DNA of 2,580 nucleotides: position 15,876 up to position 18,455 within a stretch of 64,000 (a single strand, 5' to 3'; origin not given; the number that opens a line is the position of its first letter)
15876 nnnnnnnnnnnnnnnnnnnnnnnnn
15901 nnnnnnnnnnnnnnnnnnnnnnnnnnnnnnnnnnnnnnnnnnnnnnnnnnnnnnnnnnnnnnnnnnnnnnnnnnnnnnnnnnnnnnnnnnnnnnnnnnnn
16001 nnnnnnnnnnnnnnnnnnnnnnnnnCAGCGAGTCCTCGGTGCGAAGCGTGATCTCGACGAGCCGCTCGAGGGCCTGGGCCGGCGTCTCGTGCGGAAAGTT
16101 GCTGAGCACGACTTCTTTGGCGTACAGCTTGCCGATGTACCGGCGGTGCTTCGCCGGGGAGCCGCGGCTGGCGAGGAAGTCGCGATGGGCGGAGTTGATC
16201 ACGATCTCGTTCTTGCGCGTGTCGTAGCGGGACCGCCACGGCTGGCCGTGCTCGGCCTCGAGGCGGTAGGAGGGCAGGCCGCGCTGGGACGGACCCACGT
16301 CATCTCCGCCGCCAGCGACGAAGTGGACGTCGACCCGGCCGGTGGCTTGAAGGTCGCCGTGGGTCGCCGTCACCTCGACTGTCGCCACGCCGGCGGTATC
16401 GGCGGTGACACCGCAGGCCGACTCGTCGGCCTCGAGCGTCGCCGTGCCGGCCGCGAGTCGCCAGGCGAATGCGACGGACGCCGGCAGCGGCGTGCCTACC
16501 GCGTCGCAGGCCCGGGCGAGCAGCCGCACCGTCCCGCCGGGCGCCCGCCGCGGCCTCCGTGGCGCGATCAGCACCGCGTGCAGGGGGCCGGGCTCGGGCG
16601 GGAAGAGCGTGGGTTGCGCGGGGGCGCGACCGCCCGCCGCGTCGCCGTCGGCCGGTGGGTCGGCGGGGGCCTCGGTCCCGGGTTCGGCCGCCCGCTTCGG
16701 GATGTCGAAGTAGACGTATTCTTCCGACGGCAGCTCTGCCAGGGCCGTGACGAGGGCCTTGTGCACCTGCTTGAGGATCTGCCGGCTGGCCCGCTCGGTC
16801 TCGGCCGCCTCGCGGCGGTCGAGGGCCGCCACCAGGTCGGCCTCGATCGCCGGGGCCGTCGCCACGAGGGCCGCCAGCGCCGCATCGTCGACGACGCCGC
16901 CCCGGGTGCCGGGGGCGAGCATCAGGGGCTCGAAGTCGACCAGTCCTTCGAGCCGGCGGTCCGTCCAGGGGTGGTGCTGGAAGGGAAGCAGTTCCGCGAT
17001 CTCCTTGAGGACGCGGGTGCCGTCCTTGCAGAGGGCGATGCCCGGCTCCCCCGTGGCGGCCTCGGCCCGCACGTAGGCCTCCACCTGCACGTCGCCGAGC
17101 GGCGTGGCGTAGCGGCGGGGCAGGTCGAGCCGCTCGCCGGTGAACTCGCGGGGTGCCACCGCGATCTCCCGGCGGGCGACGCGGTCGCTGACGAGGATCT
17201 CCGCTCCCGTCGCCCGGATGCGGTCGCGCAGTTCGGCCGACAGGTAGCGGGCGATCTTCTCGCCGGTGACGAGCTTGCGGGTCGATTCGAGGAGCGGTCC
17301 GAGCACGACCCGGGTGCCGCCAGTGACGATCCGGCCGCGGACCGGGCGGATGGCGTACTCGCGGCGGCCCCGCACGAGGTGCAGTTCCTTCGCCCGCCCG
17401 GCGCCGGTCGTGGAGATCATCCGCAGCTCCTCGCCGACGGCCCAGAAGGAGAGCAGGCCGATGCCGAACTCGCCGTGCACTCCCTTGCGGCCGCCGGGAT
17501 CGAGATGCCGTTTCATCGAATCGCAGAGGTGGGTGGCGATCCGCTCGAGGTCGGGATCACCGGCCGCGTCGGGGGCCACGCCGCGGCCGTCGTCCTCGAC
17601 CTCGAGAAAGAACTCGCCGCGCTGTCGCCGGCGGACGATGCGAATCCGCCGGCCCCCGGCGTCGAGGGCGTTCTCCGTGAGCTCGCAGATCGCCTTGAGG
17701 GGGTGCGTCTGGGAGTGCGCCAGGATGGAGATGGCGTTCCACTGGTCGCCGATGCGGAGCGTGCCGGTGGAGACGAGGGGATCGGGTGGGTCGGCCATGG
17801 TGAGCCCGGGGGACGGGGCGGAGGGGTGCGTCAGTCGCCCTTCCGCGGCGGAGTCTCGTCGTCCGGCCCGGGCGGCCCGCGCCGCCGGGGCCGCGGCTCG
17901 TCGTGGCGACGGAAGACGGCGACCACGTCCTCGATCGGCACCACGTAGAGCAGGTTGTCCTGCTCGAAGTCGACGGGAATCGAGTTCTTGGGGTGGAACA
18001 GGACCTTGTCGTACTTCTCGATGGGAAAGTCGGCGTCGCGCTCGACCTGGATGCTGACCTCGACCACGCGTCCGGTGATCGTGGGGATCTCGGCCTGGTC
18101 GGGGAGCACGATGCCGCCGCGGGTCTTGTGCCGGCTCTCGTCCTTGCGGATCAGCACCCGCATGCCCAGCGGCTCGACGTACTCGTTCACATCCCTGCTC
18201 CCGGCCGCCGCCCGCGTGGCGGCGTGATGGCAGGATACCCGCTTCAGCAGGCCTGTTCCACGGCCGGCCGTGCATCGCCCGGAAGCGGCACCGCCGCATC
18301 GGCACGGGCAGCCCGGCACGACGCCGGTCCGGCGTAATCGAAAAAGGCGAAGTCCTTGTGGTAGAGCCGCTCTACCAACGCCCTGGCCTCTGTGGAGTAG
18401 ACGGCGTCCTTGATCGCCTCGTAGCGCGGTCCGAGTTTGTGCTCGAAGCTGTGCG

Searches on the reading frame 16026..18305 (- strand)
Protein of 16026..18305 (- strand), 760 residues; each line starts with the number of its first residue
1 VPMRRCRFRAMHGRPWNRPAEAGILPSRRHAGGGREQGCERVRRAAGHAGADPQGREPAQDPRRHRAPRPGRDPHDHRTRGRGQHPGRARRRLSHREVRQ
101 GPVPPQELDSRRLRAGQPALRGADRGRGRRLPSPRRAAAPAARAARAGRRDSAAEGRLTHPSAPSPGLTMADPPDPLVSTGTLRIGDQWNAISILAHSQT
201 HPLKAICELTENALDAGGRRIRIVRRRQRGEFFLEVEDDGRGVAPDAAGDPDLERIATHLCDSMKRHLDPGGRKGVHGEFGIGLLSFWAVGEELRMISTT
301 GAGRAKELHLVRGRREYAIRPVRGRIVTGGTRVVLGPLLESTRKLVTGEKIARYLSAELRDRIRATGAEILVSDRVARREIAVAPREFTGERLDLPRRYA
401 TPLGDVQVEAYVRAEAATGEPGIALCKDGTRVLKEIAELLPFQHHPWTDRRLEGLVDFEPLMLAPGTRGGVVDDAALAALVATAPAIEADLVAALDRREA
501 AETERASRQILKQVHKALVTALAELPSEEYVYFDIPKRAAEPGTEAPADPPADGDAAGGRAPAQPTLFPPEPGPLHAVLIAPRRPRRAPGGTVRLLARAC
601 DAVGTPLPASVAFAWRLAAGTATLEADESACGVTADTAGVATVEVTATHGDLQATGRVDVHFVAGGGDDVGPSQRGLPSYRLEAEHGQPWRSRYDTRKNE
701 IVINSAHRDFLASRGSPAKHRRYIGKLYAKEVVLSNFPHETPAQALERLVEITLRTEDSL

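Call 20: search_protein_families(library=pfam, proteins=[window:16026-18305:-], max_evalue=0.001)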
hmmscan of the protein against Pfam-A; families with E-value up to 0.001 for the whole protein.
window:16026-18305:- (760 aa): 2 families
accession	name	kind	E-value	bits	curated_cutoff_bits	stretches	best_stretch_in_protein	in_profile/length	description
PF13589.12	HATPase_c_3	-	2.2e-08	34.7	25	1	204-300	5-94/137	Histidine kinase-, DNA gyrase B-, and HSP90-like ATPase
PF02518.31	HATPase_c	-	0.00018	22.3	26.4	1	202-285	6-78/111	Histidine kinase-, DNA gyrase B-, and HSP90-like ATPase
